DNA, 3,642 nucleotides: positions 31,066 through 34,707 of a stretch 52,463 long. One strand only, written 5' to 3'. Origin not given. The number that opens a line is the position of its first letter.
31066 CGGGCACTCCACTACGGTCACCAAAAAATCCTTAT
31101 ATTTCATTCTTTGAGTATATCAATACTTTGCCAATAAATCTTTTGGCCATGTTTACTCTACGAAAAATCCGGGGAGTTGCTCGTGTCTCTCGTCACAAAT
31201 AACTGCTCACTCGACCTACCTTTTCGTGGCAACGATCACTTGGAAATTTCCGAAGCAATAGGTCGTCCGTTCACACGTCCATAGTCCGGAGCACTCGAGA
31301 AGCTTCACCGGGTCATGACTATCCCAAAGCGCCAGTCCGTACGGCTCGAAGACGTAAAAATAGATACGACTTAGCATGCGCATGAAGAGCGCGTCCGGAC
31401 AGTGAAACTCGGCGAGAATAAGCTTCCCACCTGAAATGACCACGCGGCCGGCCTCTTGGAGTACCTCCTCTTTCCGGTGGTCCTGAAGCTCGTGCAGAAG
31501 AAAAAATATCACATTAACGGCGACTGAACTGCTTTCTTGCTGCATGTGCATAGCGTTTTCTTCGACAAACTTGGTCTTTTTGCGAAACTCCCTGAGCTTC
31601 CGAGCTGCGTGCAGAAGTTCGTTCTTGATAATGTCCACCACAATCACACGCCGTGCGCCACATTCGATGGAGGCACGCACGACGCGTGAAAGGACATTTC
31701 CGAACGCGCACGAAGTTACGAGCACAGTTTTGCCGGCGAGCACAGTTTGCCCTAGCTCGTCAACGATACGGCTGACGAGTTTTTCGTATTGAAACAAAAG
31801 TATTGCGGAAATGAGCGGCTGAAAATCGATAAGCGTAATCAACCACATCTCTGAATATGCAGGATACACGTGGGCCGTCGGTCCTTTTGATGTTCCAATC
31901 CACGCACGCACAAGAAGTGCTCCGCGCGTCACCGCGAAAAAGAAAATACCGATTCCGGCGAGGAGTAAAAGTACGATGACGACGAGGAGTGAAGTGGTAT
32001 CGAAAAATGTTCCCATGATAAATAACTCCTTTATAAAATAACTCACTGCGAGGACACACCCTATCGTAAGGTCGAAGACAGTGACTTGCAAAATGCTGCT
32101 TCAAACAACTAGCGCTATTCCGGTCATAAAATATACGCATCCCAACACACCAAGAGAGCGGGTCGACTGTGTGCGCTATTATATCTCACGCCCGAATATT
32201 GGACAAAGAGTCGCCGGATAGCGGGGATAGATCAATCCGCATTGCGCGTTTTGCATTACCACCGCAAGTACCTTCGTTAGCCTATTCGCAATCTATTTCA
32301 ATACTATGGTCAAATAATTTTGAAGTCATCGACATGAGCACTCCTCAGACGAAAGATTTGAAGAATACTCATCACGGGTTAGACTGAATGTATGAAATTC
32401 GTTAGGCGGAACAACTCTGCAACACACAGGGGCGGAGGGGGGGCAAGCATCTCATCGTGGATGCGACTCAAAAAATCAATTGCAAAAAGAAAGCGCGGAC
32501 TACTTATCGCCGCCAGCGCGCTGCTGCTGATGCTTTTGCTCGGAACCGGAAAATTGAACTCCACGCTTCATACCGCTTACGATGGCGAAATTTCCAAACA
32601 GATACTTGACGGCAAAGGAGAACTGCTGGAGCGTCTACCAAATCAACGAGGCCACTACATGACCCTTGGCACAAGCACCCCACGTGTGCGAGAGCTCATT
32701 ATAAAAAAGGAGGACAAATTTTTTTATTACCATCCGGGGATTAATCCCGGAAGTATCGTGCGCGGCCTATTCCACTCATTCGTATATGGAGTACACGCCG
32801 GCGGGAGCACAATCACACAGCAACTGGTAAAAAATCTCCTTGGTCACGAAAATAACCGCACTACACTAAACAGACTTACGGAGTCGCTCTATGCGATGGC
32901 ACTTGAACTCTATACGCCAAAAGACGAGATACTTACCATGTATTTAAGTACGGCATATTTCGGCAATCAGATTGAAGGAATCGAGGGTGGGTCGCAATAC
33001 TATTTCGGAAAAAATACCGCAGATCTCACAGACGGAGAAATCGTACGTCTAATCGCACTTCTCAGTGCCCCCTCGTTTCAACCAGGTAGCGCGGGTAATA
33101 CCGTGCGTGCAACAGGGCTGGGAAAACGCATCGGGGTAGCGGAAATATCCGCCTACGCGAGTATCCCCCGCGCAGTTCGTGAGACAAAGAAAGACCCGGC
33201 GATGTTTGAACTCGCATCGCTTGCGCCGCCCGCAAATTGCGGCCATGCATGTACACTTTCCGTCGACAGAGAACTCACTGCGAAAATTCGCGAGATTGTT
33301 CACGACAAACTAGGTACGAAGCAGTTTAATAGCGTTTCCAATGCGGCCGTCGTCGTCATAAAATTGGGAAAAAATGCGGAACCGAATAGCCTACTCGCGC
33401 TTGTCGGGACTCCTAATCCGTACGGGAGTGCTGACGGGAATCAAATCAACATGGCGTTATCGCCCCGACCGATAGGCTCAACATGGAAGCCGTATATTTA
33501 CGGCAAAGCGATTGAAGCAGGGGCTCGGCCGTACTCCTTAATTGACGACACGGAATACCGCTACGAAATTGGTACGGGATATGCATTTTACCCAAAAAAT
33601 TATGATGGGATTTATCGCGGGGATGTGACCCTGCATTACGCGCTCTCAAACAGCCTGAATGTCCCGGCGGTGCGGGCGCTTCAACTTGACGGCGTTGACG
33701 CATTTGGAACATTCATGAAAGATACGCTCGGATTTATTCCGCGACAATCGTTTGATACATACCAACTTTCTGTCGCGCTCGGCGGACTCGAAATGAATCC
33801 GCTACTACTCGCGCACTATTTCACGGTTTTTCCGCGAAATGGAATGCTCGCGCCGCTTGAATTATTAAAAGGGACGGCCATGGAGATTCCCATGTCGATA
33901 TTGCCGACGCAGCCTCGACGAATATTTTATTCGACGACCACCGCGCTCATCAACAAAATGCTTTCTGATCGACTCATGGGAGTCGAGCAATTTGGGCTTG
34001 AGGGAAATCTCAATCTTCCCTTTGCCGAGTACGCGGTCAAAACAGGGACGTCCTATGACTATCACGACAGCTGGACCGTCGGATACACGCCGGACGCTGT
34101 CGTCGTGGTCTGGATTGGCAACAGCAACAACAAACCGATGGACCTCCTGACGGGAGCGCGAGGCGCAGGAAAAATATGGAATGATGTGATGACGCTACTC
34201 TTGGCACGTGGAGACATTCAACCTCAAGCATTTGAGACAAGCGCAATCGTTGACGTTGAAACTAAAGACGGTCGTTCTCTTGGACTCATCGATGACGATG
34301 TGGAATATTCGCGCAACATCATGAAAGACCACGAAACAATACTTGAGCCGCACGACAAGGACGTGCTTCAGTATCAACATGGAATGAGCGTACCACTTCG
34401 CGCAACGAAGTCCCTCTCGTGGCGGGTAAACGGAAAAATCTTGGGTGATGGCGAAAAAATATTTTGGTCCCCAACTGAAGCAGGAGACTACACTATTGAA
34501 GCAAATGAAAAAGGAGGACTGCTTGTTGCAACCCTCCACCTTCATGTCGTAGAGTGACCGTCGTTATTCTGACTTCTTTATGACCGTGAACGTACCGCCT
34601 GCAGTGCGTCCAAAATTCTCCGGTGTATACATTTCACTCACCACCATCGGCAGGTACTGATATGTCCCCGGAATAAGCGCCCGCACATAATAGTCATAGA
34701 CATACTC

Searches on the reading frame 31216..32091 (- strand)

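Call 23: search_protein_families(library=pfam, proteins=[window:31216-32091:-], max_evalue=0.001)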
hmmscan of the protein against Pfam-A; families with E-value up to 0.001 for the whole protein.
window:31216-32091:- (291 aa): 4 families
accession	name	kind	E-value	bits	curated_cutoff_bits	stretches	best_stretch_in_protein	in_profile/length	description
PF01209.24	Ubie_methyltran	-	2e-10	40.9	20.1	1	96-250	25-175/233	ubiE/COQ5 methyltransferase family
PF13649.12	Methyltransf_25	-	2.5e-08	34.9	27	1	124-222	2-97/97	Methyltransferase domain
PF08241.18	Methyltransf_11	-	3.6e-07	31.2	21.2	1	145-226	18-95/95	Methyltransferase domain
PF08242.18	Methyltransf_12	-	0.00093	20.3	30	0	127-224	4-98/98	Methyltransferase domain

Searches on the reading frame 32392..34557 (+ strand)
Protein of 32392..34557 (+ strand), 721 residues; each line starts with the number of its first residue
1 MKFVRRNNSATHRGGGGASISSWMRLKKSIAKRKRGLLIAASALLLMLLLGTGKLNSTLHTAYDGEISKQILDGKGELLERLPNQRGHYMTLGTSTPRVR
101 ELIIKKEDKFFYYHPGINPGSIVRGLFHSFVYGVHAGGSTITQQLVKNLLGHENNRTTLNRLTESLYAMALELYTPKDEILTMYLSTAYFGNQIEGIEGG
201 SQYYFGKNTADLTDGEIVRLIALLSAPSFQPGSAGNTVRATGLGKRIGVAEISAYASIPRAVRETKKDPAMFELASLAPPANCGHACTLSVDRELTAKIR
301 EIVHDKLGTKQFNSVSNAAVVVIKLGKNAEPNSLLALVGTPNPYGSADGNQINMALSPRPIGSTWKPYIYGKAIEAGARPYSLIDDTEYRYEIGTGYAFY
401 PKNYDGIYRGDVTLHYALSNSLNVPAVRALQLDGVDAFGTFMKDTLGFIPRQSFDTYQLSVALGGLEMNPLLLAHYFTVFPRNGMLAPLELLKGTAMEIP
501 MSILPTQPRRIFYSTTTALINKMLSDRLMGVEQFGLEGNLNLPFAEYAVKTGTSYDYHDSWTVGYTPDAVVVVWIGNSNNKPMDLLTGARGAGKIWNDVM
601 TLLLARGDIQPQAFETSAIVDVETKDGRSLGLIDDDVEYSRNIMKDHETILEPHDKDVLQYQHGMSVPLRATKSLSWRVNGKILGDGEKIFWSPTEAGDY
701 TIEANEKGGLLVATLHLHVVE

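Call 23: search_protein_families(library=pfam, proteins=[window:32392-34557:+], max_evalue=0.001)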
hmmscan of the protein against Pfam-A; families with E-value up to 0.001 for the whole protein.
window:32392-34557:+ (721 aa): 3 families
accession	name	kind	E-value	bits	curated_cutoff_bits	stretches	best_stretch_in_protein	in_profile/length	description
PF00912.28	Transgly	-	4.2e-40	137.5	27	1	76-231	2-159/178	Transglycosylase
PF00905.27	Transpeptidase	-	2.6e-14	53.5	22.1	1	330-600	9-298/299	Penicillin binding protein transpeptidase domain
PF06832.18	BiPBP_C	-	9.5e-05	22.7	26.8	1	650-709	14-83/90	Penicillin-Binding Protein C-terminus Family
